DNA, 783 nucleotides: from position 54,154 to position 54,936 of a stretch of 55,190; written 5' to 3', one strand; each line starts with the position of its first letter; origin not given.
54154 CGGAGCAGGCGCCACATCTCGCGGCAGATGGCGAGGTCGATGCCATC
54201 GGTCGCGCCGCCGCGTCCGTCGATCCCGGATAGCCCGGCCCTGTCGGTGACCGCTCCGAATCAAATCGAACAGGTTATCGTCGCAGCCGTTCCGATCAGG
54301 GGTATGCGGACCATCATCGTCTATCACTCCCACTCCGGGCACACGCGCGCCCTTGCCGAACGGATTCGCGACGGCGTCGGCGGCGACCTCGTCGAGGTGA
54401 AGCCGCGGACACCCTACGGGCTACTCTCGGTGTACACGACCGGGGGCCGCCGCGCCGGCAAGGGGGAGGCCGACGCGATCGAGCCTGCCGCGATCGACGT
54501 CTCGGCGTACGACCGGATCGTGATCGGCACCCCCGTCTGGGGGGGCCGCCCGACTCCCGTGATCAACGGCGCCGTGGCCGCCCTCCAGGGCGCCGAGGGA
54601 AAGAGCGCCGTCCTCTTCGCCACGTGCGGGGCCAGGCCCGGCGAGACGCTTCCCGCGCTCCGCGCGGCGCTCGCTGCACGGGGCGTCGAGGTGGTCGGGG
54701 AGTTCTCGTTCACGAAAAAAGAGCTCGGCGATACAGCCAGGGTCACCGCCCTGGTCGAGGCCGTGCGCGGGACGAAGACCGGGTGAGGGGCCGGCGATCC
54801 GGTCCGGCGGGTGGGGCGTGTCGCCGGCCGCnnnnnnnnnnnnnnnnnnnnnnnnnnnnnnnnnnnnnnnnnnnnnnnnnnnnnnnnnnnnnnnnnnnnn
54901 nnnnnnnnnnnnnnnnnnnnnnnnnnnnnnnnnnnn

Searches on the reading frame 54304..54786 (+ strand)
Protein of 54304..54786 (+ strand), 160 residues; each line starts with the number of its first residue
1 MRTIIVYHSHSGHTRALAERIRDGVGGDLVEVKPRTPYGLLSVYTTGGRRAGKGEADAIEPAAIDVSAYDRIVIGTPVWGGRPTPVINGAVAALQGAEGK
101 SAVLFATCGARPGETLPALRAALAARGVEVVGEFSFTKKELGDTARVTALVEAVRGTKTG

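Call 10: search_protein_families(library=pfam, proteins=[window:54304-54786:+], max_evalue=0.1)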
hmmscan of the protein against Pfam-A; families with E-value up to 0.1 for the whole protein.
window:54304-54786:+ (160 aa): 5 families
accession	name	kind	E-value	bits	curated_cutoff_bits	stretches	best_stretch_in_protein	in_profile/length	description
PF12682.12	Flavodoxin_4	-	1e-09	38.5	24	1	4-110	3-114/155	Flavodoxin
PF12724.12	Flavodoxin_5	-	1.9e-06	28.7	27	1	4-33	1-32/145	Flavodoxin domain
PF03358.20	FMN_red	-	4.8e-06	26.7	24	1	9-135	11-144/152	NADPH-dependent FMN reductase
PF12641.12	Flavodoxin_3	-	0.00031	21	27.5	0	5-28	2-27/160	Flavodoxin domain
PF00258.30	Flavodoxin_1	-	0.00064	20.3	25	1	5-29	1-25/143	Flavodoxin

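Call 12: find_encoding_contigs(protein=window:54304-54786:+, flank=10000, max_places=6)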
Protein window:54304-54786:+ (160 aa): no gene with exactly this product is on record in the collection.
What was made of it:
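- Tried and rejected: Exact-protein look-up of the neighbouring flavodoxin, to identify the source genome: not on record (call 12).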
